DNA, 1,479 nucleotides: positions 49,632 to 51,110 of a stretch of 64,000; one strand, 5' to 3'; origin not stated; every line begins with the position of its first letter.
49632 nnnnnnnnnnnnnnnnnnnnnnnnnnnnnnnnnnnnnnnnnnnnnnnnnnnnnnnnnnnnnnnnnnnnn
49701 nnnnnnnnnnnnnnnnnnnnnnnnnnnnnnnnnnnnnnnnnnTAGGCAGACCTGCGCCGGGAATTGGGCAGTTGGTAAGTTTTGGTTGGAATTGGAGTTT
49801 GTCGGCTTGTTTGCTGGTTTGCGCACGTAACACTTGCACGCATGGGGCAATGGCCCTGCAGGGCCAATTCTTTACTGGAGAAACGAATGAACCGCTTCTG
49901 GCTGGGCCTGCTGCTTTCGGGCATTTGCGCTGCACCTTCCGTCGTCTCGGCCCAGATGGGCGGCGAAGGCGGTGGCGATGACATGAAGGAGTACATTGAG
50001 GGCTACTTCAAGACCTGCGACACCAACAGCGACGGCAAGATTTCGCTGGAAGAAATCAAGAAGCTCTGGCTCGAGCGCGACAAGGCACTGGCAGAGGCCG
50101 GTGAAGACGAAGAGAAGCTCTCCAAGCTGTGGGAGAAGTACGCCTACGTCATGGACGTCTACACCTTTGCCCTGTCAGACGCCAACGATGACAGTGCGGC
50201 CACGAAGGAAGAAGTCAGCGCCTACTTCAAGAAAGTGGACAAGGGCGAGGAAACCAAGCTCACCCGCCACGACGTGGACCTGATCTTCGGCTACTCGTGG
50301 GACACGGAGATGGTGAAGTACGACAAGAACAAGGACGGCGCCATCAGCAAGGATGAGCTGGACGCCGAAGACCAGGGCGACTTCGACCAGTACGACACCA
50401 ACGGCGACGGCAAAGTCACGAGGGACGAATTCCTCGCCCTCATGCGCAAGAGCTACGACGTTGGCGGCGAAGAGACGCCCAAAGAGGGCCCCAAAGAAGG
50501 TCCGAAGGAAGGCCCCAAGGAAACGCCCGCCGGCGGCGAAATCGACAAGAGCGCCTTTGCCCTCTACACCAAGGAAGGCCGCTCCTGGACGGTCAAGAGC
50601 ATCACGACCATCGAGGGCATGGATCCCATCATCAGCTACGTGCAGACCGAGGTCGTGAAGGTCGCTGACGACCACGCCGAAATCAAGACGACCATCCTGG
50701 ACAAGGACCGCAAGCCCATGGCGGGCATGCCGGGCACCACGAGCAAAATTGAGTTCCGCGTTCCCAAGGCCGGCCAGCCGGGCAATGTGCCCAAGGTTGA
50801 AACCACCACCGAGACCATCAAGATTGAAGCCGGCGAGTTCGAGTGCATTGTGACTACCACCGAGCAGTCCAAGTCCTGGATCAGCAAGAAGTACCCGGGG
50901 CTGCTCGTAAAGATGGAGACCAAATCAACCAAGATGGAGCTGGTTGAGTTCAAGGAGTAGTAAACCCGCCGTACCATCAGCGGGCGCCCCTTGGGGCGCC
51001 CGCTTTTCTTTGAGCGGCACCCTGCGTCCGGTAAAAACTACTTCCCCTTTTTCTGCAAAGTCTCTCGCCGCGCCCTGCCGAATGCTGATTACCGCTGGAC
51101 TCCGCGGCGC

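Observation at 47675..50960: Tandem array of three secreted paralogues built from five copies of an unrecognised ~140-aa domain, one fused to EF-hands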

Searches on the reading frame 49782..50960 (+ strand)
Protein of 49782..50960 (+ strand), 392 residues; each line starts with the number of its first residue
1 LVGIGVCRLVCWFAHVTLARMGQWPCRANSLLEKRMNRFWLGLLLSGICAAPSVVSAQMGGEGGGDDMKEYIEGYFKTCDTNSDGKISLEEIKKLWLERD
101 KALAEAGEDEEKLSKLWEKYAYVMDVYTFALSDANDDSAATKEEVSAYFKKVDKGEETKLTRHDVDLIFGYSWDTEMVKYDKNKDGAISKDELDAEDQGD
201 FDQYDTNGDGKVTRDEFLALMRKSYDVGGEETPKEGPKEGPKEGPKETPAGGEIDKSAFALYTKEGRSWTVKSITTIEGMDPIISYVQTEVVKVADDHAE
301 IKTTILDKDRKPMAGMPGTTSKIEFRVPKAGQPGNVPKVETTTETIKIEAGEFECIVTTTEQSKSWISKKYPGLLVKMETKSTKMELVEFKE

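Call 3: search_protein_families(library=pfam, proteins=[window:49782-50960:+], max_evalue=1)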
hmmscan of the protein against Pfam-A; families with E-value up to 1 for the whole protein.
window:49782-50960:+ (392 aa): 11 families
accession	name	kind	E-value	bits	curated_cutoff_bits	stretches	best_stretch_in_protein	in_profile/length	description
PF13202.12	EF-hand_5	-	3.6e-18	64.6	25.9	3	200-221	3-25/25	EF hand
PF00036.39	EF-hand_1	-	5.7e-17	60.4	25.4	3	201-223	6-28/29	EF hand domain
PF13405.12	EF-hand_6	-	8.2e-16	56.6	25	3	201-223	6-28/30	EF-hand domain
PF13499.12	EF-hand_7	-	2.1e-15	57.3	30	4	179-222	10-67/67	EF-hand domain pair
PF13833.12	EF-hand_8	-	1.2e-07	31.8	28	2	205-223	35-53/54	EF-hand domain pair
PF00404.24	Dockerin_1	-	0.00076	20.1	22.9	0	196-222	28-54/57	Dockerin type I domain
PF10591.15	SPARC_Ca_bdg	-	0.0016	19.2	22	1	70-92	88-110/113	Secreted protein acidic and rich in cysteine Ca binding region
PF14658.12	EF-hand_9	-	0.038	14.9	37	0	75-95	3-23/66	EF-hand domain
PF14788.12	EF-hand_10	-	0.088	13.3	27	1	70-94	21-45/50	EF hand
PF18849.6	baeRF_family7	-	0.2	12.3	27.2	0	133-169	64-98/144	Bacterial archaeo-eukaryotic release factor family 7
PF22592.2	FCaBP_EF-hand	-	0.26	12.1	27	0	75-94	20-39/93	FCaBP EF-hand domain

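Call 4: search_protein_families(library=ncbifam, proteins=[window:49782-50960:+], max_evalue=1)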
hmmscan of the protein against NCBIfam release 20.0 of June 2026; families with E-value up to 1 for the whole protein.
window:49782-50960:+ (392 aa): 5 families
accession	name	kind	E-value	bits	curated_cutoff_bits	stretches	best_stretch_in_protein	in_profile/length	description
NF041410.1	XopAW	subfamily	2.4e-09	37.3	120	1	71-239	27-165/235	XopAW family type III secretion system calcium-binding effector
NF038285.1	deiodinase_rel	hypoth_equivalog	1.8e-06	27.7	250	2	171-217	37-82/347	deiodinase family protein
NF053806.1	lanmdlnLanM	equivalog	0.007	16.4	135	1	176-223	53-101/132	lanmodulin LanM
NF008965.0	PRK12309.1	equivalog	0.016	14.3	550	1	123-219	281-381/392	transaldolase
TIGR03296.1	M6dom_TIGR03296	domain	0.48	10.3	110.8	0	165-219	47-111/286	M6 family metalloprotease domain-containing protein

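Call 55: find_homologous_proteins(query=window:49887-50957:+, max_evalue=0.00001)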
Query seq(357 aa) (357 aa): 58 proteins with E <= 0.00001 among 3871 candidates.
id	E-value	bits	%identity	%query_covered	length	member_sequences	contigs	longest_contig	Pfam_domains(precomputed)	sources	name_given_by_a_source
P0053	6.2e-126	438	59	100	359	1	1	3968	PF13405.13,PF13499.13,PF13202.13,PF00036.39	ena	-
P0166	2.6e-120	420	60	100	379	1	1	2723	PF13405.13,PF13499.13,PF13833.13,PF13202.13,PF23564.2,PF00036.39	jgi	jgi:Ca2+-binding EF-hand superfamily protein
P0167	5.0e-115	403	57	100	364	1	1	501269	PF13405.13,PF13499.13,PF13833.13,PF13202.13,PF23564.2,PF00036.39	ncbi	-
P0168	4.3e-84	301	48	100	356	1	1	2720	PF13405.13,PF13499.13,PF13833.13,PF13202.13,PF23564.2,PF00036.39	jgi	jgi:hypothetical protein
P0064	2.6e-65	239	41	100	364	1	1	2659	PF13405.13,PF13499.13,PF13202.13,PF00036.39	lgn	-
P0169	2.5e-63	233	50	43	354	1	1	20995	-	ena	-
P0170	1.9e-61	226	55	61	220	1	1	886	PF13405.13,PF13499.13,PF13833.13,PF13202.13,PF23564.2,PF00036.39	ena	-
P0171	1.1e-50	191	37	99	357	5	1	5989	PF13405.13,PF13202.13,PF00036.39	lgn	-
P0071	2.4e-49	187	37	89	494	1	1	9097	PF13405.13,PF13499.13,PF13833.13,PF13202.13,PF23564.2,PF10591.16,PF00036.39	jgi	jgi:Ca2+-binding EF-hand superfamily protein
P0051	3.4e-47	179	38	93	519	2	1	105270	PF13405.13,PF13499.13,PF13833.13,PF13202.13,PF10591.16,PF00036.39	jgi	jgi:Ca2+-binding EF-hand superfamily protein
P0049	4.0e-44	169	38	89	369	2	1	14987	PF13405.13,PF13499.13,PF13202.13,PF00036.39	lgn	-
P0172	2.3e-43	167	37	99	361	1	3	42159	PF13405.13,PF25578.2,PF13499.13,PF13833.13,PF13202.13,PF23564.2,PF00036.39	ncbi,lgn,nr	ncbi:MAG: EF-hand domain-containing protein [Planctomycetes bacterium]|nr:EF-hand domain-containing 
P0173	3.9e-42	163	33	100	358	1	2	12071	PF13405.13,PF13202.13,PF00036.39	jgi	jgi:hypothetical protein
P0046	5.7e-41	159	43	63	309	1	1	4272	-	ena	-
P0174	1.5e-38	151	35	100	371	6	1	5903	PF13405.13,PF13499.13,PF13202.13,PF00036.39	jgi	jgi:Ca2+-binding EF-hand superfamily protein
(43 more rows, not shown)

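Call 60: predict_structure(alignment_id=A5)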
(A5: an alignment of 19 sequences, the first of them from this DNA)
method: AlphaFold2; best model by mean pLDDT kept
length: 335 residues; sequences in the alignment: 19
mean_pLDDT: 86.8   pTM: 0.52
mean pLDDT of the five models: 86.8, 85.2, 84.5, 84.2, 83.2
residues with pLDDT >= 90: 228; 70-90: 66; 50-70: 13; < 50: 28
segments of 3 or more residues with pLDDT < 50: 1-7, 173-192
pLDDT, mean of each block of 10 residues (from residue 1): 44 92 97 94 93 90 92 94 96 87 90 92 93 91 89 95 90 41 36 71 96 97 94 96 96 88 90 62 91 97 94 96 96 97
secondary structure, 60 per line:
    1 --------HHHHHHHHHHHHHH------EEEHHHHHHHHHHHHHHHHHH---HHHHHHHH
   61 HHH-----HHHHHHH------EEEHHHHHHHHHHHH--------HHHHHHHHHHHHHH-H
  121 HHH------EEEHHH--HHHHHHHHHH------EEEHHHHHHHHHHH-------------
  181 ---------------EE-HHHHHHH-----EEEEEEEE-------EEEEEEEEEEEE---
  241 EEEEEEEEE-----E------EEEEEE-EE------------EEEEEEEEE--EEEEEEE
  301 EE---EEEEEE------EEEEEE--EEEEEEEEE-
elements in order: H9-22 E29-31 H32-49 H53-63 H69-75 E82-84 H85-96 H105-118 H120-123 E130-132 H138-147 E154-156 H157-167 H199-205 E211-218 E226-237 E241-249 E262-267 E283-291 E294-302 E306-311 E318-323 E326-334

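Call 64: fold_search(model_id=the predicted structure, library=pdb)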
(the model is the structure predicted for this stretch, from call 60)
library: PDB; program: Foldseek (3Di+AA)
matches with E <= 10: 1174; with E <= 0.001: 4
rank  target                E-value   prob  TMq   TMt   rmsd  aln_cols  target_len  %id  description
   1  4fvs_A                6.6e-05  1.00  0.25  0.37  10.7       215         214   15  Crystal structure of a putative lipoprotein (BDI_3050) from Parabacteroides distasonis ATCC 8503 at 2.70 A resolution (released 2012-07-25)
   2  4fvs_E                8.8e-05  1.00  0.25  0.37  10.6       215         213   15  Crystal structure of a putative lipoprotein (BDI_3050) from Parabacteroides distasonis ATCC 8503 at 2.70 A resolution (released 2012-07-25)
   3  4ndb_A                3.6e-04  1.00  0.19  0.32  12.6       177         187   22  X-ray structure of a mutant (T61D) of calexcitin - a neuronal calcium-signalling protein (released 2014-10-29)
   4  3ia8_A                7.6e-04  0.97  0.17  0.31  14.6       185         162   12  The structure of the C-terminal heme nitrobindin domain of THAP domain-containing protein 4 from Homo sapiens (released 2009-07-28)
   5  4ndc_A                1.1e-03  1.00  0.18  0.30  12.9       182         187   22  X-ray structure of a mutant (T188D) of calexcitin - a neuronal calcium-signalling protein (released 2014-10-29)
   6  2zf4_E                1.8e-03  1.00  0.19  0.32   8.9       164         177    8  Crystal Structure of VioE complexed with phenylpyruvic acid (released 2008-01-01)
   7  6d0t_A                2.0e-03  1.00  0.17  0.39  11.1       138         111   13  De novo design of a fluorescence-activating beta barrel - BB1 (released 2018-09-19)
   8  3ll8_B                2.3e-03  0.99  0.17  0.33   9.4       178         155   17  Crystal Structure of Calcineurin in Complex with AKAP79 Peptide (released 2011-01-12)
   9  2ess                  3.8e-03  0.57  0.11  0.14  13.7       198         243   11  Crystal structure of an acyl-ACP thioesterase (NP_810988.1) from Bacteroides thetaiotaomicron VPI-5482 at 1.90 A resolut (released 2006-03-28)
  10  3buu_B                4.0e-03  0.91  0.16  0.22  13.1       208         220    8  Crystal structure of LolA superfamily protein NE2245 from Nitrosomonas europaea (released 2008-01-22)
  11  8ah9                  4.2e-03  0.99  0.17  0.39  11.7       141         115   11  De novo retro-aldolase RAbetaB-16.1 (released 2023-08-16)
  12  6d0t_B                4.2e-03  0.99  0.16  0.36  11.5       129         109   12  De novo design of a fluorescence-activating beta barrel - BB1 (released 2018-09-19)
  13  9kdg_A                5.3e-03  0.98  0.18  0.10   9.2       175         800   18  CryoEM structure of Calcineurin-fusion Human endothelin receptor type-B in the ligand-free form (released 2025-05-07)
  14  3buu_A                5.6e-03  0.75  0.14  0.19  13.7       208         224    8  Crystal structure of LolA superfamily protein NE2245 from Nitrosomonas europaea (released 2008-01-22)
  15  3wje_B                7.9e-03  0.98  0.19  0.36  11.9       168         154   11  Crystal structure of mutant nitrobindin M75W/H76L/Q96C/M148L/H158L (NB6) from Arabidopsis thaliana (released 2014-04-02)
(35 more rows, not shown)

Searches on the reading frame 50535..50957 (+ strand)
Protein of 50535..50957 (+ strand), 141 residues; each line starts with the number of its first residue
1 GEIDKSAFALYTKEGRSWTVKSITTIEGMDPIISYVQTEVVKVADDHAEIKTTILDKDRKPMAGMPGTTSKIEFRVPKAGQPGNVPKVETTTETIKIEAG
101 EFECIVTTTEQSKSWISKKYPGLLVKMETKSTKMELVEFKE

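Call 12: search_solved_structures(query=A2, max_evalue=10, show_alignments=2)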
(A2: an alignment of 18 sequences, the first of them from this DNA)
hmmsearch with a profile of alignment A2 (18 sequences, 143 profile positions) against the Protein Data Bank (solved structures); distinct sequences matched with E-value up to 10: 1.
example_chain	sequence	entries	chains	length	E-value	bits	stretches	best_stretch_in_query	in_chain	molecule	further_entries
8cgn_B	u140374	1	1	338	0.79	13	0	24-98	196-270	60S ribosomal protein L17-A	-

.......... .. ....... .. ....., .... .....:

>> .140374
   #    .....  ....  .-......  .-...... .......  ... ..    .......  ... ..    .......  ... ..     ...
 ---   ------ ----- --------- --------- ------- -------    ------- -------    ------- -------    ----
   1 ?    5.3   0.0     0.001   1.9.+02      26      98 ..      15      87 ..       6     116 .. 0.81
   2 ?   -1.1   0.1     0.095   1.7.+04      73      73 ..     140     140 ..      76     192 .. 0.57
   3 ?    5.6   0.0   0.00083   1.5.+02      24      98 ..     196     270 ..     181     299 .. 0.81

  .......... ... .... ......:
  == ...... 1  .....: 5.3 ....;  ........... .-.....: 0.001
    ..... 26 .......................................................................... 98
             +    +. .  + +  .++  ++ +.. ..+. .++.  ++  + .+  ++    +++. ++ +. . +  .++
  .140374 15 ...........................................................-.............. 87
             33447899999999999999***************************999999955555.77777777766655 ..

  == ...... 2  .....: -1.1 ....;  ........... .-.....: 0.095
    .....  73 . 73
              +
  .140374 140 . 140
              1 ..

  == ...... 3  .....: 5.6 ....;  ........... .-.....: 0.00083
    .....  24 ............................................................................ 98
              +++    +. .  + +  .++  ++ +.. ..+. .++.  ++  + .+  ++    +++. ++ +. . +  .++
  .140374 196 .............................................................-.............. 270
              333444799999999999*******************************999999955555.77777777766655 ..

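Call 22: predict_structure(alignment_id=A2)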
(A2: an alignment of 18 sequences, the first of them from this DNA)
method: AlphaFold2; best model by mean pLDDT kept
length: 141 residues; sequences in the alignment: 18
mean_pLDDT: 94.0   pTM: 0.85
mean pLDDT of the five models: 94.0, 92.5, 92.3, 91.7, 91.7
residues with pLDDT >= 90: 122; 70-90: 17; 50-70: 2; < 50: 0
segments of 3 or more residues with pLDDT < 50: none
pLDDT, mean of each block of 10 residues (from residue 1): 84 98 97 97 97 96 95 86 80 98 97 97 97 98 93
secondary structure, 60 per line:
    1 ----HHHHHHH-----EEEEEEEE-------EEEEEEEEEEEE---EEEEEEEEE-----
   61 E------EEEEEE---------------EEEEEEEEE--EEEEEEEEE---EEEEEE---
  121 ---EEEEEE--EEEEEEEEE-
elements in order: H5-11 E17-24 E32-43 E47-55 E68-73 E89-97 E100-108 E112-117 E124-129 E132-140

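Call 24: search_protein_representatives(alignment_id=A2)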
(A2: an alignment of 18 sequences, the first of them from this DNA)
Query: 18 sequences, 143 profile positions. Proteins with E-value up to 0.001 (for the whole library): 410; up to 1e-10: 161; up to 1e-30: 47. The best 150 are listed.
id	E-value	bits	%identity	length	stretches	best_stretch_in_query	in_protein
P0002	4.7e-96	334.7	-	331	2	2-143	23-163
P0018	5.9e-77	272.8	-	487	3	3-142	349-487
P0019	2.4e-74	264.4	-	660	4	4-143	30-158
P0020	1.1e-68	245.9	-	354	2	4-143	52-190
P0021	2.0e-64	232.2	-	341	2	2-141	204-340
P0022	3.9e-60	218.3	-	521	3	6-142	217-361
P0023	7.5e-59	214.1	-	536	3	3-142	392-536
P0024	2.4e-57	209.2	-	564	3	4-141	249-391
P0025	3.4e-55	202.3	-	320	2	3-142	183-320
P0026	4.0e-51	189.0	-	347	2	2-141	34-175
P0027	1.2e-50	187.5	-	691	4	6-142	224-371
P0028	3.7e-50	185.9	-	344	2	2-137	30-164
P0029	1.4e-49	184.1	-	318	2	3-142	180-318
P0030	1.9e-48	180.3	-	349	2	5-141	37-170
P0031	1.7e-47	177.3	-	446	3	2-141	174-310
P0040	3.2e-38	147.2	-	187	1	2-142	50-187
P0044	1.6e-35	138.5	-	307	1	3-142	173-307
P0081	6.0e-27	110.7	-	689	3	3-137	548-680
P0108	1.6e-21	93.1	-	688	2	3-142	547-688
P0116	2.7e-20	89.1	-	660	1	2-141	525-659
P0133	3.3e-17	79.1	-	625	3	5-129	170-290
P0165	1.4e-12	64.1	-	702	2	3-132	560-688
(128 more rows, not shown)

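Call 25: fold_search(model_id=the predicted structure, library=pdb)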
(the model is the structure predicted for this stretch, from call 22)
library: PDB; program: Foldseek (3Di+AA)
matches with E <= 10: 1029; with E <= 0.001: 1
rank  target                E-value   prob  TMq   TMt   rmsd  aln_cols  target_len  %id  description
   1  4fvs_A                1.4e-04  1.00  0.54  0.37   9.2       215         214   15  Crystal structure of a putative lipoprotein (BDI_3050) from Parabacteroides distasonis ATCC 8503 at 2.70 A resolution (released 2012-07-25)
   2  3buu_B                3.0e-03  0.96  0.28  0.20  13.4       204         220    7  Crystal structure of LolA superfamily protein NE2245 from Nitrosomonas europaea (released 2008-01-22)
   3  3ia8_A                7.7e-03  0.96  0.35  0.32  12.9       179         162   13  The structure of the C-terminal heme nitrobindin domain of THAP domain-containing protein 4 from Homo sapiens (released 2009-07-28)
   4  3buu_A                1.0e-02  0.85  0.28  0.20  13.7       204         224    8  Crystal structure of LolA superfamily protein NE2245 from Nitrosomonas europaea (released 2008-01-22)
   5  6d0t_A                1.1e-02  0.99  0.33  0.39  11.7       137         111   14  De novo design of a fluorescence-activating beta barrel - BB1 (released 2018-09-19)
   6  3wje_B                1.6e-02  0.98  0.39  0.36  11.7       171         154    9  Crystal structure of mutant nitrobindin M75W/H76L/Q96C/M148L/H158L (NB6) from Arabidopsis thaliana (released 2014-04-02)
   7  2fr2                  1.9e-02  0.98  0.41  0.37  12.4       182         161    9  Crystal Structure of Rv2717c from M. tuberculosis (released 2006-01-31)
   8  2zf4_E                1.9e-02  0.97  0.36  0.30  10.6       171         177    7  Crystal Structure of VioE complexed with phenylpyruvic acid (released 2008-01-01)
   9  2a13                  2.2e-02  0.93  0.35  0.33  11.4       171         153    9  X-ray structure of protein from Arabidopsis thaliana AT1G79260 (released 2005-07-12)
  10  2ess                  2.2e-02  0.47  0.21  0.14  12.7       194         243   12  Crystal structure of an acyl-ACP thioesterase (NP_810988.1) from Bacteroides thetaiotaomicron VPI-5482 at 1.90 A resolut (released 2006-03-28)
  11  6d0t_B                2.3e-02  0.98  0.32  0.38  11.2       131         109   12  De novo design of a fluorescence-activating beta barrel - BB1 (released 2018-09-19)
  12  3wjf_A                2.4e-02  0.93  0.36  0.34  14.1       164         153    6  Crystal structure of mutant nitrobindin M75L/H76L/Q96C/V128W/M148L/H158L (NB9) from Arabidopsis thaliana (released 2014-04-02)
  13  3wjg                  2.4e-02  0.91  0.35  0.33  12.9       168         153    9  Crystal structure of mutant nitrobindin M75L/H76L/Q96C/M148W/H158L (NB10) from Arabidopsis thaliana (released 2014-04-02)
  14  3bk5                  2.6e-02  0.87  0.34  0.23  13.0       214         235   11  Crystal structure of putative outer membrane lipoprotein-sorting protein domain from Vibrio parahaemolyticus (released 2008-02-05)
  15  8i34_A                2.7e-02  0.97  0.42  0.36   8.8       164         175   10  The crystal structure of EPD-BCP1 from a marine sponge (released 2023-08-16)
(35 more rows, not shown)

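Call 27: search_protein_families(library=pfam, alignment_id=A3, max_evalue=0.1)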
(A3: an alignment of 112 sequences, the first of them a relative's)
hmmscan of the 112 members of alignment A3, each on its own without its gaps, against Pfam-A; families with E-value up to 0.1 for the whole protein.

A. member 1, P0018 (487 aa): 3 families
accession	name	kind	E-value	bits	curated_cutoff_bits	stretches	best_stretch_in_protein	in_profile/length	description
PF21347.3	DUF3108_like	-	0.0061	16.9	27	0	435-463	136-163/199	DUF3108-like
PF11306.15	DUF3108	-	0.035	14.3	26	0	105-158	140-198/209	Protein of unknown function (DUF3108)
PF01730.21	UreF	-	0.085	13.6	23.3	0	7-92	25-113/151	UreF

B. families by the number of members that match (of 112 scanned): 84 families (the first 25 are shown)
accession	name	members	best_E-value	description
PF21347.3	DUF3108_like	36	4.9e-06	DUF3108-like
PF00036.39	EF-hand_1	32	8.6e-45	EF hand domain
PF13405.12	EF-hand_6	32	9.1e-42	EF-hand domain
PF13499.12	EF-hand_7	32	1.7e-37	EF-hand domain pair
PF13202.12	EF-hand_5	31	1.3e-44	EF hand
PF13833.12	EF-hand_8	25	2.4e-13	EF-hand domain pair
PF10591.15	SPARC_Ca_bdg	19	5.9e-07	Secreted protein acidic and rich in cysteine Ca binding region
PF11306.15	DUF3108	16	3.7e-07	Protein of unknown function (DUF3108)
PF00404.24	Dockerin_1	9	3.3e-05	Dockerin type I domain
PF25578.1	EF-hand_STIM1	8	1.5e-06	Stromal interaction molecule 1-like, EF-hand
PF22592.2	FCaBP_EF-hand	3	0.00055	FCaBP EF-hand domain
PF13517.12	FG-GAP_3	3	0.0012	FG-GAP-like repeat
PF16526.10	CLZ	3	0.0015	C-terminal leucine zipper domain of cyclic nucleotide-gated channels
PF03285.20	Paralemmin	2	0.002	Paralemmin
PF23991.1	DUF7310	2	0.0024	Coiled-coil region of unknown function (DUF7310)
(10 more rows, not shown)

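Call 72: list_cluster_members(proteins=[P0018, P0019, P0027, P0081, P0108, P0116, P0133, P0165, P0044, P0040])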
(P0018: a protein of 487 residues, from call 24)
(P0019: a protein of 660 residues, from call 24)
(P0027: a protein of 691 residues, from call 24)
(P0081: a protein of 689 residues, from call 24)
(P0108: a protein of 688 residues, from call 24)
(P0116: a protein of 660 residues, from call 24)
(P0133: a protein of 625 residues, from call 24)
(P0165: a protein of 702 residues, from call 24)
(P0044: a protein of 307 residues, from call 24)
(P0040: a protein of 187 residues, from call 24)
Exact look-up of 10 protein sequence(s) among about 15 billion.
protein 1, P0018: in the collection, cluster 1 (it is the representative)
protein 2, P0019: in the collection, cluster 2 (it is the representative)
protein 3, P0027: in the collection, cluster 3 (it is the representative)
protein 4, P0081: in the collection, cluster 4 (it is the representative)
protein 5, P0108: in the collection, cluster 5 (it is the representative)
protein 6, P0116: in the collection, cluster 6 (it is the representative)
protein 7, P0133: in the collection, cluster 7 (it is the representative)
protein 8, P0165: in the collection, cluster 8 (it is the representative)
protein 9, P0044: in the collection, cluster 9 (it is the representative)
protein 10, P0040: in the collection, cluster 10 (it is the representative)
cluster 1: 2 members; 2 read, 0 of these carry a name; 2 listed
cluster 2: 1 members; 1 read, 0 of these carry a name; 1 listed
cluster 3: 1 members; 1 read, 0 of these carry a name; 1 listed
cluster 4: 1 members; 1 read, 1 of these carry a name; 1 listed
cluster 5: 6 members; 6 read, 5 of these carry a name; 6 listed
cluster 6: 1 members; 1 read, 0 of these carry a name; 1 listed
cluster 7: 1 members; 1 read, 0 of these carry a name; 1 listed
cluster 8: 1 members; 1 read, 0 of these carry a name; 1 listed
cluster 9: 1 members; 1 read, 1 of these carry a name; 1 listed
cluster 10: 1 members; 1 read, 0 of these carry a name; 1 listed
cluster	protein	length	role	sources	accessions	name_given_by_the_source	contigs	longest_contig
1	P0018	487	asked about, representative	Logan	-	-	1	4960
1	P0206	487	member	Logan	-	-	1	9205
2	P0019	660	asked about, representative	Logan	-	-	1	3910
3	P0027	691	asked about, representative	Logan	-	-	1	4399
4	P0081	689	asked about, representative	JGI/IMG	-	hypothetical protein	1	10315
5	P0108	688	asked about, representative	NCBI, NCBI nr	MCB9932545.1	MAG: hypothetical protein H6841_03895 [Planctomycetes bacterium] | hypothetical protein [Planctomycetota bacterium]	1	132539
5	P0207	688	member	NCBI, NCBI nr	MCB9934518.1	MAG: hypothetical protein H6840_02415 [Planctomycetes bacterium] | hypothetical protein [Planctomycetota bacterium]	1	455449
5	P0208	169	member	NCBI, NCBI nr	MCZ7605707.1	MAG: hypothetical protein M5U25_06430 [Planctomycetota bacterium] | hypothetical protein [Planctomycetota bacterium]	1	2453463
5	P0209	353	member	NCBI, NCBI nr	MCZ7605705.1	MAG: hypothetical protein M5U25_06420 [Planctomycetota bacterium] | hypothetical protein [Planctomycetota bacterium]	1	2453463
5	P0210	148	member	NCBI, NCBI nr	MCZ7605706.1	MAG: hypothetical protein M5U25_06425 [Planctomycetota bacterium] | hypothetical protein [Planctomycetota bacterium]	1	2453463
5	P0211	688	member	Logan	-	-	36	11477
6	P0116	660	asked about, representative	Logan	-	-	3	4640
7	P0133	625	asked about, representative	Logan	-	-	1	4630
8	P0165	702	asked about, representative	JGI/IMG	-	-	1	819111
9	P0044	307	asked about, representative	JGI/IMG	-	hypothetical protein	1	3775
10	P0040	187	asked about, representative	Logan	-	-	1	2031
